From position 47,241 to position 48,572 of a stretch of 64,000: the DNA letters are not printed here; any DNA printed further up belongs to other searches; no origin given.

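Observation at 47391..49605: MamK-like actin gene paired with a long coiled-coil protein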

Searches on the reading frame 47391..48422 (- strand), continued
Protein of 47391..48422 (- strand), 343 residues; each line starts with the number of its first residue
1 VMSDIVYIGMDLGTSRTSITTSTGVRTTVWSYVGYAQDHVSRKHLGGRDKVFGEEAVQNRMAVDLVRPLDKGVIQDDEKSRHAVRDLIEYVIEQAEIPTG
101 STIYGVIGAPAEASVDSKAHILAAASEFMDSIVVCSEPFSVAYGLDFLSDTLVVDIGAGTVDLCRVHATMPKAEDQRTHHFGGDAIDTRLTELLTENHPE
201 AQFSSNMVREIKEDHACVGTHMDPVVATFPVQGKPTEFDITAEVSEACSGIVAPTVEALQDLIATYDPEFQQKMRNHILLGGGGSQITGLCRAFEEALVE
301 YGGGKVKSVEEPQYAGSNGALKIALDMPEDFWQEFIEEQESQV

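Call 57: search_solved_structures(query=window:47391-48422:-, max_evalue=10, show_alignments=5)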
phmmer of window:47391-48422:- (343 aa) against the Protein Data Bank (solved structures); distinct sequences matched with E-value up to 10: 14.
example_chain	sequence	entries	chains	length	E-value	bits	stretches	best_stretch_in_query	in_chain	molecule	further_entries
5ljw_A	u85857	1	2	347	1.4e-69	238.3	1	6-335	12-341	Actin-like ATPase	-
5jyg_A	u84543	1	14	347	1.9e-69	237.9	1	6-335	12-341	Actin-like ATPase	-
5ljv_A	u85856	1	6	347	1.9e-69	237.9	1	6-335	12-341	Actin-like ATPase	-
8r2n_A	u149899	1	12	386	1.4e-37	133.2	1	5-334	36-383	Actin/actin family protein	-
7zpt_M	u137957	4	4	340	9.8e-07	31.8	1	8-293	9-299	Cell shape-determining protein MreB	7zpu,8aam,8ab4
8azg_M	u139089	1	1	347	1e-06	31.7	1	8-293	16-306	Cell shape-determining protein MreB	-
7jpn_B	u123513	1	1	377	0.32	13.6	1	48-221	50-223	Actin-related protein 2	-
9dlx_B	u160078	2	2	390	0.36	13.5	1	48-221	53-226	Actin-related protein 2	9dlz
2p9k_B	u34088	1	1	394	0.37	13.5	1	48-221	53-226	Actin-like protein 2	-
6yw6_B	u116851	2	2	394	0.38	13.4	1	48-221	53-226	Actin-related protein 2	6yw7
1k8k_B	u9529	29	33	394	0.38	13.4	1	48-221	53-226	ACTIN-LIKE PROTEIN 2 | Actin-related Protein 2 | Actin-related protein 2, Arp2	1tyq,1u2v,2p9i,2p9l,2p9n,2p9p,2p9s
3h1q_A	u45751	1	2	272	0.42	13.3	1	105-166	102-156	Ethanolamine utilization protein EutJ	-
5nbn_E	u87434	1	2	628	1.1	12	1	117-192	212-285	Actin-like protein ARP8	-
4am6_A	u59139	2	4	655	1.2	11.8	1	117-192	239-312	ACTIN-LIKE PROTEIN ARP8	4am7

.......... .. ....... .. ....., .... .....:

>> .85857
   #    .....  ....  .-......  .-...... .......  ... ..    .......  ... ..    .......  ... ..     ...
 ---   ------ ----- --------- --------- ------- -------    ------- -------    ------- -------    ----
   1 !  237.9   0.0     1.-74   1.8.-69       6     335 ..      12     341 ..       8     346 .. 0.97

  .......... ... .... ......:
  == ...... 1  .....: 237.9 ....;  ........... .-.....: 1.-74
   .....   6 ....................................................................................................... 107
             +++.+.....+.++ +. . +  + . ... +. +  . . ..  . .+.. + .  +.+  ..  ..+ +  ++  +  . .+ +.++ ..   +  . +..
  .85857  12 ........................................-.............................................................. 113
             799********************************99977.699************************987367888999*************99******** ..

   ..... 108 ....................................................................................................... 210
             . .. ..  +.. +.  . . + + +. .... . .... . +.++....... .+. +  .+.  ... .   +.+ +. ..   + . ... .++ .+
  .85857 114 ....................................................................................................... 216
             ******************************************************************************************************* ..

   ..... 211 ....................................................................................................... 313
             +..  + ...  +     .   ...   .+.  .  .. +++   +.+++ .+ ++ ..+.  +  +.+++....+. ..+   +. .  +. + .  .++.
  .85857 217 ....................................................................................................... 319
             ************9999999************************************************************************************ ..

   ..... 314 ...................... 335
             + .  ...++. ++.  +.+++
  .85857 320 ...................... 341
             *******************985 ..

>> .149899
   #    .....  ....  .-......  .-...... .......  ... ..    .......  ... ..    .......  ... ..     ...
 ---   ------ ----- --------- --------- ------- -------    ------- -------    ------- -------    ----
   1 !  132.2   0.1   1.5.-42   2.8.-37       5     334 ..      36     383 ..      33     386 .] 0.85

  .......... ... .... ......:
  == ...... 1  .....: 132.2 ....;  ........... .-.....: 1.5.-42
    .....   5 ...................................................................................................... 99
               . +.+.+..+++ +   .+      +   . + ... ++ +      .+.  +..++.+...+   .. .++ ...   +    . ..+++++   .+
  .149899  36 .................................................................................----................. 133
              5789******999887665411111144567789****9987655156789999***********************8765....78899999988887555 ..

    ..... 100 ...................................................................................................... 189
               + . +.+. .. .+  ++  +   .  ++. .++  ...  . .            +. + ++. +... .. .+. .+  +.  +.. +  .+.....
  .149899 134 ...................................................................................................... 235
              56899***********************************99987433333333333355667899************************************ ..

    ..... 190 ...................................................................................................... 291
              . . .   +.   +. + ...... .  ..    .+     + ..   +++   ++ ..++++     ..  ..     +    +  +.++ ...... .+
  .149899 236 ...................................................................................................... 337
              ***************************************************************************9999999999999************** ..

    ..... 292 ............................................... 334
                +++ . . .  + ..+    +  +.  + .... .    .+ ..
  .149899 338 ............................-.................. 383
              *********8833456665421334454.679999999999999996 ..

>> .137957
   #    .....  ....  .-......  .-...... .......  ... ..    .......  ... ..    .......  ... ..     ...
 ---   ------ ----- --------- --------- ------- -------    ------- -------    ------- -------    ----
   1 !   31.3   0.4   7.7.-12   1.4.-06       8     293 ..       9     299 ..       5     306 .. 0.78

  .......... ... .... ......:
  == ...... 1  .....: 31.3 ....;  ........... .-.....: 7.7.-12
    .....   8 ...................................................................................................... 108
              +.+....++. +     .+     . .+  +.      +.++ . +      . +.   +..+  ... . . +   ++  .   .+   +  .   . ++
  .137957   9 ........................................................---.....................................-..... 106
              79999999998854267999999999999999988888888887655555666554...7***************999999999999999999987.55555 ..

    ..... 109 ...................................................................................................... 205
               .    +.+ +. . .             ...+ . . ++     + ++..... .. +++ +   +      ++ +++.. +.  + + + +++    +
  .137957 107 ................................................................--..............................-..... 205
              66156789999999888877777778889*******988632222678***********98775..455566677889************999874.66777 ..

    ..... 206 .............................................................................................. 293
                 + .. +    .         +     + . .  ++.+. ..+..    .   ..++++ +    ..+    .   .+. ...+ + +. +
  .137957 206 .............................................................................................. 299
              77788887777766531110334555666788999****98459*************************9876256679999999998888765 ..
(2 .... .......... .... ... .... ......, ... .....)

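Call 66: search_protein_families(library=pfam, proteins=[L053:4146-5747:+, L053:7100-8548:+, L074:1434-2330:+, L041:2442-5942:+, L038:643-2016:+, L044:4243-5802:+, L081:4393-5844:+], max_evalue=0.01)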
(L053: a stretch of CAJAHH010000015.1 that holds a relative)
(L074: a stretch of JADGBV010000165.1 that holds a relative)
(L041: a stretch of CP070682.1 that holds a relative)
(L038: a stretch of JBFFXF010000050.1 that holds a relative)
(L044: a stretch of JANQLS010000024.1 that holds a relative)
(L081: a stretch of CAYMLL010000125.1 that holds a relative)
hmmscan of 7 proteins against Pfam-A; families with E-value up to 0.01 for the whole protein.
L053:4146-5747:+ (534 aa): 0 families

L053:7100-8548:+ (483 aa): 0 families

L074:1434-2330:+ (299 aa): 2 families
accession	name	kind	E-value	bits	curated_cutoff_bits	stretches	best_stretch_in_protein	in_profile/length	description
PF17675.6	APG6_N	-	0.0034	18.2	45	1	145-207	11-75/132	Apg6 coiled-coil region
PF15444.11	TMEM247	-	0.0063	17.1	27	0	57-185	29-153/206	Transmembrane protein 247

L041:2442-5942:+ (1167 aa): 1 family
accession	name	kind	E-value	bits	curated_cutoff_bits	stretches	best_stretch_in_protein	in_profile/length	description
PF00072.30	Response_reg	-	1.5e-45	154.3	30.2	2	231-342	2-109/111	Response regulator receiver domain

L038:643-2016:+ (458 aa): 0 families

L044:4243-5802:+ (520 aa): 0 families

L081:4393-5844:+ (484 aa): 0 families

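Call 71: search_dna_similar(query=window:47391-48422:-, collection=plasmids, mode=protein, max_evalue=1e-10, max_rows=12)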
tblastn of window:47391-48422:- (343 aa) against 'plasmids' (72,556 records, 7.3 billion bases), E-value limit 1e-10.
No match.

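Call 72: search_protein_families(library=padloc, proteins=[window:47391-48422:-], max_evalue=0.01)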
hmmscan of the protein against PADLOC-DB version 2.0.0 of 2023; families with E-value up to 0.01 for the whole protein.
window:47391-48422:- (343 aa): 0 families

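Call 99: search_protein_families(library=ncbifam, proteins=[P0015, P0033, P0061, P0001, L053:6001-7068:+, L073:6001-7050:+, L041:6001-7053:+], max_evalue=1e-20)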
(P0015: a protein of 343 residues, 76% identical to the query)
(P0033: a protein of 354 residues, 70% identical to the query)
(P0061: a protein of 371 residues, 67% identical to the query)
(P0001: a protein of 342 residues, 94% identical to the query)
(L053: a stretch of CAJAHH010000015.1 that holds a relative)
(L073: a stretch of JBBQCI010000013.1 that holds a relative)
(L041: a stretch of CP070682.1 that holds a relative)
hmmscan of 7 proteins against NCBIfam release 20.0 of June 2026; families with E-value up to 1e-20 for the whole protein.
P0015 (343 aa): 2 families
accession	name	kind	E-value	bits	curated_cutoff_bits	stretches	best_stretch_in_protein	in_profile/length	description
NF040964.1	MamK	subfamily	3.9e-120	400.9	400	1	7-336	1-330/335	MamK family actin-like protein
NF053558.1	BeeR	equivalog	1.6e-67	228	530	1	7-336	1-348/349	BeeR family actin-like protein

P0033 (354 aa): 3 families
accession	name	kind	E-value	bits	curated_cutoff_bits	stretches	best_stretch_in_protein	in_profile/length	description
NF040964.1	MamK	subfamily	2.1e-121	405.1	400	1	6-335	2-331/335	MamK family actin-like protein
NF053558.1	BeeR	equivalog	1.7e-62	211.4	530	1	6-333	2-347/349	BeeR family actin-like protein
NF010539.0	PRK13927.1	subfamily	8.5e-22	77.5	293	1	7-322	9-325/339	rod shape-determining protein MreB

P0061 (371 aa): 2 families
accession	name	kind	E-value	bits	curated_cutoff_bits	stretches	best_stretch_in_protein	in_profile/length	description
NF040964.1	MamK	subfamily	5.2e-115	384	400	1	6-342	2-333/335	MamK family actin-like protein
NF053558.1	BeeR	equivalog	2.1e-57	194.7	530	1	6-337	2-346/349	BeeR family actin-like protein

P0001 (342 aa): 2 families
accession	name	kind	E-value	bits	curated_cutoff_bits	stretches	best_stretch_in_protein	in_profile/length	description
NF040964.1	MamK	subfamily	3.7e-117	391.1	400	1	6-336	2-332/335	MamK family actin-like protein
NF053558.1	BeeR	equivalog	2.8e-66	223.9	530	1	5-334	1-348/349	BeeR family actin-like protein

L053:6001-7068:+ (356 aa): 2 families
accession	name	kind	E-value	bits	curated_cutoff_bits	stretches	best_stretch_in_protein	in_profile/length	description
NF040964.1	MamK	subfamily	1.5e-115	385.8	400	1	6-341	1-331/335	MamK family actin-like protein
NF053558.1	BeeR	equivalog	1.9e-61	208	530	1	6-337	1-345/349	BeeR family actin-like protein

L073:6001-7050:+ (350 aa): 2 families
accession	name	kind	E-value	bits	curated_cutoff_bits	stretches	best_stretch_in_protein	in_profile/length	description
NF040964.1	MamK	subfamily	1.1e-109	366.5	400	1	6-341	2-332/335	MamK family actin-like protein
NF053558.1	BeeR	equivalog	4.7e-59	200.1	530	1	5-338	1-347/349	BeeR family actin-like protein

L041:6001-7053:+ (350 aa): 2 families
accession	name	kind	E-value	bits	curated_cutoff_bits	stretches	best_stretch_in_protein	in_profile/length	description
NF040964.1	MamK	subfamily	3.8e-113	377.9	400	1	6-341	2-332/335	MamK family actin-like protein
NF053558.1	BeeR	equivalog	2.1e-62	211.2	530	1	6-338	2-347/349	BeeR family actin-like protein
